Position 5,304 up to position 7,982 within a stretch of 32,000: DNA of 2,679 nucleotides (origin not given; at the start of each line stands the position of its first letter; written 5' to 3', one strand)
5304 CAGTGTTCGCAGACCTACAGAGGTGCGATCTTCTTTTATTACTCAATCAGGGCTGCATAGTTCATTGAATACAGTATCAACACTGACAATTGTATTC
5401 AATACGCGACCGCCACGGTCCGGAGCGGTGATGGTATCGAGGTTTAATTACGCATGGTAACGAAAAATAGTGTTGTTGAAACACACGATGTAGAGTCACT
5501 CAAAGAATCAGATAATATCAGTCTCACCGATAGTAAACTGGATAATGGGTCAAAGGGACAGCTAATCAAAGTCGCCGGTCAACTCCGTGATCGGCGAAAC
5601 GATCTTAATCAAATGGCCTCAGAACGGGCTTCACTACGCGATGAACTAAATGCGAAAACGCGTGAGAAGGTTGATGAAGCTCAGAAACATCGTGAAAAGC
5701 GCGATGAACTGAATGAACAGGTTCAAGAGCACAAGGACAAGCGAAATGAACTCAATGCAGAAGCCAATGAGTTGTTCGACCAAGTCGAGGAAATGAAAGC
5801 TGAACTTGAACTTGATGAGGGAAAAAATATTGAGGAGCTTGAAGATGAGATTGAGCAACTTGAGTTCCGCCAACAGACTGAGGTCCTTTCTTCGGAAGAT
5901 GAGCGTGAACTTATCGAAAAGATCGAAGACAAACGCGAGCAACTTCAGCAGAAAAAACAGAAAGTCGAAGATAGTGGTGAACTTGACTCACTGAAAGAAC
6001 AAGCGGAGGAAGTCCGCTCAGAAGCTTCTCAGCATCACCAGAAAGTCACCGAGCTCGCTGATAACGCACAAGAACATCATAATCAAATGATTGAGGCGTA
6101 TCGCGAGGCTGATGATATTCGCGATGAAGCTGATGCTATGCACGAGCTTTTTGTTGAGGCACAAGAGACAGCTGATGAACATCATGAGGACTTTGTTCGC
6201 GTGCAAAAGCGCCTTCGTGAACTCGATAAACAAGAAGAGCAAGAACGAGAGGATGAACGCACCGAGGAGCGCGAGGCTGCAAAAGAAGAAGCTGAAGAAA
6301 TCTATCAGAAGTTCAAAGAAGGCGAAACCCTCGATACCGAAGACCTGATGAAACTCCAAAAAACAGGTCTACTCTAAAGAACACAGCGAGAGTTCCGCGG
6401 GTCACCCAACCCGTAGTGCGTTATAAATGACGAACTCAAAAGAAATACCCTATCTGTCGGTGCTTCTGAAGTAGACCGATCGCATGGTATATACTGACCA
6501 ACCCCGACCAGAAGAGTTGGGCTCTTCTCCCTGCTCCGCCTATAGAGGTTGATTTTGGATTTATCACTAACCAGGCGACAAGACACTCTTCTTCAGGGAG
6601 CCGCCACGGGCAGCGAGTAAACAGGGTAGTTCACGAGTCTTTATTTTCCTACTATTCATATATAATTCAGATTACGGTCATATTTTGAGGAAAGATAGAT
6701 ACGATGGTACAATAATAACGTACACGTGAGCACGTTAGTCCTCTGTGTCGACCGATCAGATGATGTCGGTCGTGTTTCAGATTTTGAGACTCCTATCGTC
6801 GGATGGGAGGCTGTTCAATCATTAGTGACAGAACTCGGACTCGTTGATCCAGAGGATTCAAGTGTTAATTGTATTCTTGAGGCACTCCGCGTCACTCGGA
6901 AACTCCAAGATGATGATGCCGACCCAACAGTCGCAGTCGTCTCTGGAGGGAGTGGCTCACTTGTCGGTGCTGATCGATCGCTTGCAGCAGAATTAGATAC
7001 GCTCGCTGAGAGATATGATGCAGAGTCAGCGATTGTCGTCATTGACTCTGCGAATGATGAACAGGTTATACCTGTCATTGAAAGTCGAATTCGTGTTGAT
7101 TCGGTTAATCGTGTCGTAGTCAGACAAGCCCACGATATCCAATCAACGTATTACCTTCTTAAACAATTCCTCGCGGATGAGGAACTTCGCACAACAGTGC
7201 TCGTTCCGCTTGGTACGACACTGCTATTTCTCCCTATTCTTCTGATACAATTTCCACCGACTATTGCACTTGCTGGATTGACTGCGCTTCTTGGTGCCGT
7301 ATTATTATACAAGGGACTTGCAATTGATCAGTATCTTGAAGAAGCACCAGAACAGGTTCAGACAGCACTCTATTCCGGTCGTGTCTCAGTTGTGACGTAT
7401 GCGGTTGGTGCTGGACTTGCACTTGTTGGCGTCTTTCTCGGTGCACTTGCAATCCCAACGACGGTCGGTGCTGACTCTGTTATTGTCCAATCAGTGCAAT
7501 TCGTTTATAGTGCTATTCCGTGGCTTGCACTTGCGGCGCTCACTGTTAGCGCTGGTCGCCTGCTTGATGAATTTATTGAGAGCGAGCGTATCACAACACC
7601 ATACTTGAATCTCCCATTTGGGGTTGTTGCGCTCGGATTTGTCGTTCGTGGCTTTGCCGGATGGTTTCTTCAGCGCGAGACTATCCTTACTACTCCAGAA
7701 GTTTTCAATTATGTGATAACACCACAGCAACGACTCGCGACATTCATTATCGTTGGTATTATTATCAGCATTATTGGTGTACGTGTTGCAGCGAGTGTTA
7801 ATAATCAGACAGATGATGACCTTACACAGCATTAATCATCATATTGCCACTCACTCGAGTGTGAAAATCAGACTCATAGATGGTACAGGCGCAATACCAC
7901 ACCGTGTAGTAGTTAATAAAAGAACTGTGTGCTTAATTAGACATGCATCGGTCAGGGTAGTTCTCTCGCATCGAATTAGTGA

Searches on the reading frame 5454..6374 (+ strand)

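Call 73: search_protein_families(library=pfam, proteins=[window:5454-6374:+], max_evalue=0.001)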
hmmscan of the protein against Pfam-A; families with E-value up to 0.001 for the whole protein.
window:5454-6374:+ (307 aa): 1 family
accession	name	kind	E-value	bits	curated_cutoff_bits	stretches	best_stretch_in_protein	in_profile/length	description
PF23435.1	DUF7121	-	3.5e-155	516.4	29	1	1-307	1-307/307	Family of unknown function (DUF7121)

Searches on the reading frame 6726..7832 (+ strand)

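Call 73: search_protein_families(library=pfam, proteins=[window:6726-7832:+], max_evalue=0.001)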
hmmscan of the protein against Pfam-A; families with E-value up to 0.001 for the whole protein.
window:6726-7832:+ (369 aa): 1 family
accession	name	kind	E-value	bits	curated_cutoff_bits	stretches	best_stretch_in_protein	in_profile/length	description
PF04123.18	DUF373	-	1.6e-108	363.5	28.3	1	3-349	2-335/335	Domain of unknown function (DUF373)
